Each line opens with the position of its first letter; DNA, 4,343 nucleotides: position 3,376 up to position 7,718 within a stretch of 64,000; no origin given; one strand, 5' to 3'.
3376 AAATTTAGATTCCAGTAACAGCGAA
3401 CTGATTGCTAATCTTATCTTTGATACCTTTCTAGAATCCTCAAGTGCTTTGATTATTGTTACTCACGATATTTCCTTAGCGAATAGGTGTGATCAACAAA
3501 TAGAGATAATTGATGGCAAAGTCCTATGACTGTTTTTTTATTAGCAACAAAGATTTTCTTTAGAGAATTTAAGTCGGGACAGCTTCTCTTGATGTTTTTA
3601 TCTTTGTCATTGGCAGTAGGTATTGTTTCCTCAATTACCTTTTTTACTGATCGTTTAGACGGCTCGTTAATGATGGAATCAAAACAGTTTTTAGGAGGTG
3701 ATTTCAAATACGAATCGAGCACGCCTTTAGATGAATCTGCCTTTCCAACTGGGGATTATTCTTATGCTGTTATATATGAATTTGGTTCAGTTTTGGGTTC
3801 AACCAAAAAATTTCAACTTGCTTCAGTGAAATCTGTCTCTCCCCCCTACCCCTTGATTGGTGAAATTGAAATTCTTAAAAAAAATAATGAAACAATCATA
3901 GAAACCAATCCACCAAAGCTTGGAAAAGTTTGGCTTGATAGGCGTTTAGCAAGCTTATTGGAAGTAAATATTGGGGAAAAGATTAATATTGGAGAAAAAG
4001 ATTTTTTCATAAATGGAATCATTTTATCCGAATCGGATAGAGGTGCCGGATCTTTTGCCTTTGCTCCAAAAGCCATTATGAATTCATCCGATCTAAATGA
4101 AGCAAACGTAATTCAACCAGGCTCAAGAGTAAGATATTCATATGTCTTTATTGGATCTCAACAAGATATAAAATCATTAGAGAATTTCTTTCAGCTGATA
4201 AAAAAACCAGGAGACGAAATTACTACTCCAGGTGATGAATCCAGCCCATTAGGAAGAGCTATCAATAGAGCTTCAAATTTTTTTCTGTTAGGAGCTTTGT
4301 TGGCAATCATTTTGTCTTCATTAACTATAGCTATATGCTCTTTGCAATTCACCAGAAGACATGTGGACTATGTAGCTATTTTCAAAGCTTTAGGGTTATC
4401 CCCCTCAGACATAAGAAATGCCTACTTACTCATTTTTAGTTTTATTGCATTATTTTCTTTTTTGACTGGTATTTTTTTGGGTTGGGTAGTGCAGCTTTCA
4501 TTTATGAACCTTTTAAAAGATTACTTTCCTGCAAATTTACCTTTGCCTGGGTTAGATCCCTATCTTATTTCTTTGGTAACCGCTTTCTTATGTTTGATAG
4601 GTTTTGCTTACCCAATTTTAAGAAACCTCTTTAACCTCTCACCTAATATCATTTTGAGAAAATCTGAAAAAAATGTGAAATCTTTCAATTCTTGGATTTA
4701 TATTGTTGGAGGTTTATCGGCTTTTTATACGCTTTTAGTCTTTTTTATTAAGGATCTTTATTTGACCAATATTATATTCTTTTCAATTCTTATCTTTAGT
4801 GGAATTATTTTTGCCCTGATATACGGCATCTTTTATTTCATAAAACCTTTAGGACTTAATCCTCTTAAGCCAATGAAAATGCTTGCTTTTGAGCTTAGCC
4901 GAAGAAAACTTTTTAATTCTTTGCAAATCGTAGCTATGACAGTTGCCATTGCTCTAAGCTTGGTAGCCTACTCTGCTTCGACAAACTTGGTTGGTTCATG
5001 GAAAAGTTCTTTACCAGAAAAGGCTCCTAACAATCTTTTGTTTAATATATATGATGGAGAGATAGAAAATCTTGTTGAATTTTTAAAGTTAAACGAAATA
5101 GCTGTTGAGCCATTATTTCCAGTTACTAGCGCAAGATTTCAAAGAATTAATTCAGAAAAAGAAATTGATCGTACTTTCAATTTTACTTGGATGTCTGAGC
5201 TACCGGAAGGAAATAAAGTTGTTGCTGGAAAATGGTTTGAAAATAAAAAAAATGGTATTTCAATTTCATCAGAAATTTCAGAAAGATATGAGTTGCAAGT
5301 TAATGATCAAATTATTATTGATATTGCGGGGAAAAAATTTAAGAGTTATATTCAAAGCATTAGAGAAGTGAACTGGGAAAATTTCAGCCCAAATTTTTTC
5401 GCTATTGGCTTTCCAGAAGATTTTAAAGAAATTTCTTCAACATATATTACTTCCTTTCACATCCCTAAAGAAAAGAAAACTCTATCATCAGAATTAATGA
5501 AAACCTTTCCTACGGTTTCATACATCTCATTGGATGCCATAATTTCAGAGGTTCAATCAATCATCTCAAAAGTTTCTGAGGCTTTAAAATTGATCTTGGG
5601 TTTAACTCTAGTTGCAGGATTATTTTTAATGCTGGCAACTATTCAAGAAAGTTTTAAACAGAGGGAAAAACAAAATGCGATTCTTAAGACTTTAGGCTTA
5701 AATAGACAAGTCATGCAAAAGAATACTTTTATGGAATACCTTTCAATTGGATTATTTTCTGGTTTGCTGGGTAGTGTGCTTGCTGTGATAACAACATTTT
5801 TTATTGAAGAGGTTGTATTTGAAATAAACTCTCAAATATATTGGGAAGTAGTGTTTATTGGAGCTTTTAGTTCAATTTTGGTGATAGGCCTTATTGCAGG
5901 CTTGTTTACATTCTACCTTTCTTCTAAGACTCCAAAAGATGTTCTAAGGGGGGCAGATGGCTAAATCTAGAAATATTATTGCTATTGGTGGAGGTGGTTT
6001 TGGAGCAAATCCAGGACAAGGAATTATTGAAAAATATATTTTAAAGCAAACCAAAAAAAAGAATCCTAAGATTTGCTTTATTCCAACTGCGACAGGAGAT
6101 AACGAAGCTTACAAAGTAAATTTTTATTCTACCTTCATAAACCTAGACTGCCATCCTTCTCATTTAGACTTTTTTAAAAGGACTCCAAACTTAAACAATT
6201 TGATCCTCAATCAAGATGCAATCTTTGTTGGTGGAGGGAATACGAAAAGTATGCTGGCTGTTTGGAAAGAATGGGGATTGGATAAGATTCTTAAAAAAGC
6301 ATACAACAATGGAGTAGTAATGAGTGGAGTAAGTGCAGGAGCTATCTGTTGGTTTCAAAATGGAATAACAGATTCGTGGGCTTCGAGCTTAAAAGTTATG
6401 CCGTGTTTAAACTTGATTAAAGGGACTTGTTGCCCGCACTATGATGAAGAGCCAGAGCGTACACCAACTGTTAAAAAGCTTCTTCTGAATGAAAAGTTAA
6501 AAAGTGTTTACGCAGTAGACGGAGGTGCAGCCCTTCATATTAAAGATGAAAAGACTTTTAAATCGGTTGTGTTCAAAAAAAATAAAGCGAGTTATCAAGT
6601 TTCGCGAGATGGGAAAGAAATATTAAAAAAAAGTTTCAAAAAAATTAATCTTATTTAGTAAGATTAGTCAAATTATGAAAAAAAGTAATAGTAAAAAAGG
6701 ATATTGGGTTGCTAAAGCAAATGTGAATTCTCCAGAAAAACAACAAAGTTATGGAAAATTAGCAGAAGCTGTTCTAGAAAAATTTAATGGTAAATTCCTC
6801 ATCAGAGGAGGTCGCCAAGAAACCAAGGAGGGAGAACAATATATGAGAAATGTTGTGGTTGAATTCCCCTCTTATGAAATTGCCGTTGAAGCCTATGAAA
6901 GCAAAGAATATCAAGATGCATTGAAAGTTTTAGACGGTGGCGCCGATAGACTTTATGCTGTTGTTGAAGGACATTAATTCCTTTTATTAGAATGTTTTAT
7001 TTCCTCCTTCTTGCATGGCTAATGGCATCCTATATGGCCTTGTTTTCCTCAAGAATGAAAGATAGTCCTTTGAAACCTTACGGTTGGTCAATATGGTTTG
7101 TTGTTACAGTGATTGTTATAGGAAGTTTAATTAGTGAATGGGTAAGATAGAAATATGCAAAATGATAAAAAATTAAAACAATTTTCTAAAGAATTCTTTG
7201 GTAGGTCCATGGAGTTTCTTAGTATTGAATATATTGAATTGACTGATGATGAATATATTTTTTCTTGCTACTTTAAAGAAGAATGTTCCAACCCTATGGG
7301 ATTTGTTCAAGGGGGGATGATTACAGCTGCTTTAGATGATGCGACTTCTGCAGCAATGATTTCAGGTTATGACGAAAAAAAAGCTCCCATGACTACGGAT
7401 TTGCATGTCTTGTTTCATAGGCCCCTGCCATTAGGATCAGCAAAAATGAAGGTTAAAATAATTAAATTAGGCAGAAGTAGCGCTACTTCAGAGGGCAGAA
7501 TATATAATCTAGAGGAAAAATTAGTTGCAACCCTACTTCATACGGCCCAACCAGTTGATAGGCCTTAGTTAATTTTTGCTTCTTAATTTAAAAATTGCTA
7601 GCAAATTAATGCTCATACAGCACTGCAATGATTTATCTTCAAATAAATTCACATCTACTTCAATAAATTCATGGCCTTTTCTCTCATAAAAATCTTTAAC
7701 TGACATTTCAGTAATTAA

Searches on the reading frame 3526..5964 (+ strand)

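Call 44: search_protein_families(library=pfam, proteins=[window:3526-5964:+], max_evalue=0.001)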
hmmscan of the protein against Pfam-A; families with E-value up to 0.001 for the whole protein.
window:3526-5964:+ (812 aa): 1 family
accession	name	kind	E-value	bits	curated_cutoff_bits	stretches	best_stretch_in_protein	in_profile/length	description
PF02687.27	FtsX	-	3e-20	72.9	25.5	2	689-801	2-114/120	FtsX-like permease C-terminal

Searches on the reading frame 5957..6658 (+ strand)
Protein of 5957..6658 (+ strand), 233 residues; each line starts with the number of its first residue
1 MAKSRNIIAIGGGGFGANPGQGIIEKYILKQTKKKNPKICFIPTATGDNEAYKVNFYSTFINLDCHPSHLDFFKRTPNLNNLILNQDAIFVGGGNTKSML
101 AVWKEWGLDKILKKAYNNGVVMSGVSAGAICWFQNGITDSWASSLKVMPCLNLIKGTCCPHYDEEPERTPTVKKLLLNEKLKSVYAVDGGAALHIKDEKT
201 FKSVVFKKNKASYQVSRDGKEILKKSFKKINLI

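Call 44: search_protein_families(library=pfam, proteins=[window:5957-6658:+], max_evalue=0.001)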
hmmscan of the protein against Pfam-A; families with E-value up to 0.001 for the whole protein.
window:5957-6658:+ (233 aa): 1 family
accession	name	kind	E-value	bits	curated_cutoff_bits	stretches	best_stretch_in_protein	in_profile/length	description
PF03575.23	Peptidase_S51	-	3.1e-51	174.4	23.9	1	7-200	1-203/206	Peptidase family S51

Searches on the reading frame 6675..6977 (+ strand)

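Call 44: search_protein_families(library=pfam, proteins=[window:6675-6977:+], max_evalue=0.001)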
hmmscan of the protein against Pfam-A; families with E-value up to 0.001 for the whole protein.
window:6675-6977:+ (100 aa): 1 family
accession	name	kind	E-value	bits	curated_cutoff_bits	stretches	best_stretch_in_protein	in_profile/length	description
PF07045.17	DUF1330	-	2.4e-27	95.6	23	1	8-99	1-93/94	Domain of unknown function (DUF1330)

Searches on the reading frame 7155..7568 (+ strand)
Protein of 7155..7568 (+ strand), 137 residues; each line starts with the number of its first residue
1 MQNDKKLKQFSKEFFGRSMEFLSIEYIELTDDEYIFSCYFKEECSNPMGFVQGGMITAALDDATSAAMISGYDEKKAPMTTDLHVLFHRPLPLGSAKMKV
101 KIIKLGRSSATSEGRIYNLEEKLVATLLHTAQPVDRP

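Call 44: search_protein_families(library=pfam, proteins=[window:7155-7568:+], max_evalue=0.001)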
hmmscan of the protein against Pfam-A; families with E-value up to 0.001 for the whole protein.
window:7155-7568:+ (137 aa): 2 families
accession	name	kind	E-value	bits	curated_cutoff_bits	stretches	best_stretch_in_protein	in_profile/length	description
PF03061.28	4HBT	-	2e-10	41.3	20.6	1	48-124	1-78/79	Thioesterase superfamily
PF13622.12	4HBT_3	-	1.3e-05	25.8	24.3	1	48-126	8-79/83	Acyl-CoA thioesterase N-terminal domain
